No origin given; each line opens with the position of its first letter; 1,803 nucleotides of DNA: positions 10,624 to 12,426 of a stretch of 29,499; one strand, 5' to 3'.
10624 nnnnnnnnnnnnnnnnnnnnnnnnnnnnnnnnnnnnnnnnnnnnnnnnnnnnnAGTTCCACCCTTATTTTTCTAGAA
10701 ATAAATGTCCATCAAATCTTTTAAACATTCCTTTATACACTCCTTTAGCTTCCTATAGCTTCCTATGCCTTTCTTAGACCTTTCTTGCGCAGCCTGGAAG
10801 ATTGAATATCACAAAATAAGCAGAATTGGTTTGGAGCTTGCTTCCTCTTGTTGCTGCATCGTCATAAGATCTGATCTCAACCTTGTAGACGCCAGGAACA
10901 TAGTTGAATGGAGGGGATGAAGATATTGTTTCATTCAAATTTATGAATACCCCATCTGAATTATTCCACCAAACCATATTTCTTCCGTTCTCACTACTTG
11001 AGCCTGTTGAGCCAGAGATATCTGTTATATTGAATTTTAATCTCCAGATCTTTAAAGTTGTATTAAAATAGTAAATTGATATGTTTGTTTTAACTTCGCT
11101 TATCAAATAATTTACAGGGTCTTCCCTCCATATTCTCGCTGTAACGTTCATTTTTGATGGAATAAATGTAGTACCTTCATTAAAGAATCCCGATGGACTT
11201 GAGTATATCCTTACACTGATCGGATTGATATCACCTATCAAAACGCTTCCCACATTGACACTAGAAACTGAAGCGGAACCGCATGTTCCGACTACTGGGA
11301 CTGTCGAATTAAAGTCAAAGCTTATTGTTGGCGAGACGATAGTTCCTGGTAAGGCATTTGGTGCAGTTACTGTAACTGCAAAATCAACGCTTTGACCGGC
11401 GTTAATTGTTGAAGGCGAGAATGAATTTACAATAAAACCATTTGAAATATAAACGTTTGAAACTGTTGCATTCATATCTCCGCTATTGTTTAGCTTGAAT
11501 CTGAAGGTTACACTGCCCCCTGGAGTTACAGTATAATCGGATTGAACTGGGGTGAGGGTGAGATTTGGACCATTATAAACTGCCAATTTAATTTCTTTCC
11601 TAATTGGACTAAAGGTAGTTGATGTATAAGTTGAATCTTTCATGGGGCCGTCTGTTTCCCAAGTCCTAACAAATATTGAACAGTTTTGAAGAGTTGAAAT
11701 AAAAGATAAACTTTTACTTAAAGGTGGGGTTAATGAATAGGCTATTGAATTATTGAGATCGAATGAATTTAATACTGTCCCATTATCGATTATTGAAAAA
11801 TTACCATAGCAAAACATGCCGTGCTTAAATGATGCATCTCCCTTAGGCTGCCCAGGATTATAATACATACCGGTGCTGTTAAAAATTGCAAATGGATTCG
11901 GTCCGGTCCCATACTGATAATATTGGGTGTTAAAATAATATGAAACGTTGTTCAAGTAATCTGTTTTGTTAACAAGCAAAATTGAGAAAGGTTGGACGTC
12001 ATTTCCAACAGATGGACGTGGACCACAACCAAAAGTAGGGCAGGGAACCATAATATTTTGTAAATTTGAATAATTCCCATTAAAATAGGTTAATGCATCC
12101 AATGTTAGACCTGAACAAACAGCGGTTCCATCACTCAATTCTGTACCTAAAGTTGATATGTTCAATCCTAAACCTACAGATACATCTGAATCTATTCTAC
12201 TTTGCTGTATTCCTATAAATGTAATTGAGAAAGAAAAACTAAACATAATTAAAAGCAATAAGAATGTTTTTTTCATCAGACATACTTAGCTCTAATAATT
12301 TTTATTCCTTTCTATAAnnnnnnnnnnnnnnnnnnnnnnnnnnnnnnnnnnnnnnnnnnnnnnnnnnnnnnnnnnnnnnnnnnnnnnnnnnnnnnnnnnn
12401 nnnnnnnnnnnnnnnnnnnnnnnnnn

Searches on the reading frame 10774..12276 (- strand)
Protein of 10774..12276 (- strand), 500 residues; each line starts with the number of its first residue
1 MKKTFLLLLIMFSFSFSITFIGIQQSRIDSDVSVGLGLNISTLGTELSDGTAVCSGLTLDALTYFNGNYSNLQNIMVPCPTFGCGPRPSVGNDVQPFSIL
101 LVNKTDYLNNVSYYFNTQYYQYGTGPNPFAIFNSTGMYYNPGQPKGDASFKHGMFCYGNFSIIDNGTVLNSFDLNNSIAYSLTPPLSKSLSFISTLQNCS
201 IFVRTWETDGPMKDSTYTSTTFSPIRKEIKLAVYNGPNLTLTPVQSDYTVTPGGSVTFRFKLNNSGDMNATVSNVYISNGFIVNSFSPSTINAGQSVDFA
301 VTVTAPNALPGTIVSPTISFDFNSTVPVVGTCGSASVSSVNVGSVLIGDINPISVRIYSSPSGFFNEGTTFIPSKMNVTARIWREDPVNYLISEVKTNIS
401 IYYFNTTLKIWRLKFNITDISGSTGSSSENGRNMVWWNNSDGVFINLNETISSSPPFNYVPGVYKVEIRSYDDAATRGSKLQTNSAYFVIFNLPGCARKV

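Call 11: search_protein_families(library=pfam, proteins=[window:10774-12276:-])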
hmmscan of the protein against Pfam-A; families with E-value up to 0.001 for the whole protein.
window:10774-12276:- (500 aa): 2 families
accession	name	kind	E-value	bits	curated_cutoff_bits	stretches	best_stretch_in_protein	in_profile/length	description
PF07610.17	DUF1573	-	0.00014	22.2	26.1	1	250-307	13-70/98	Protein of unknown function (DUF1573)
PF06280.18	fn3_5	-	0.00016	22.8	27.6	0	223-282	48-96/112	Fn3-like domain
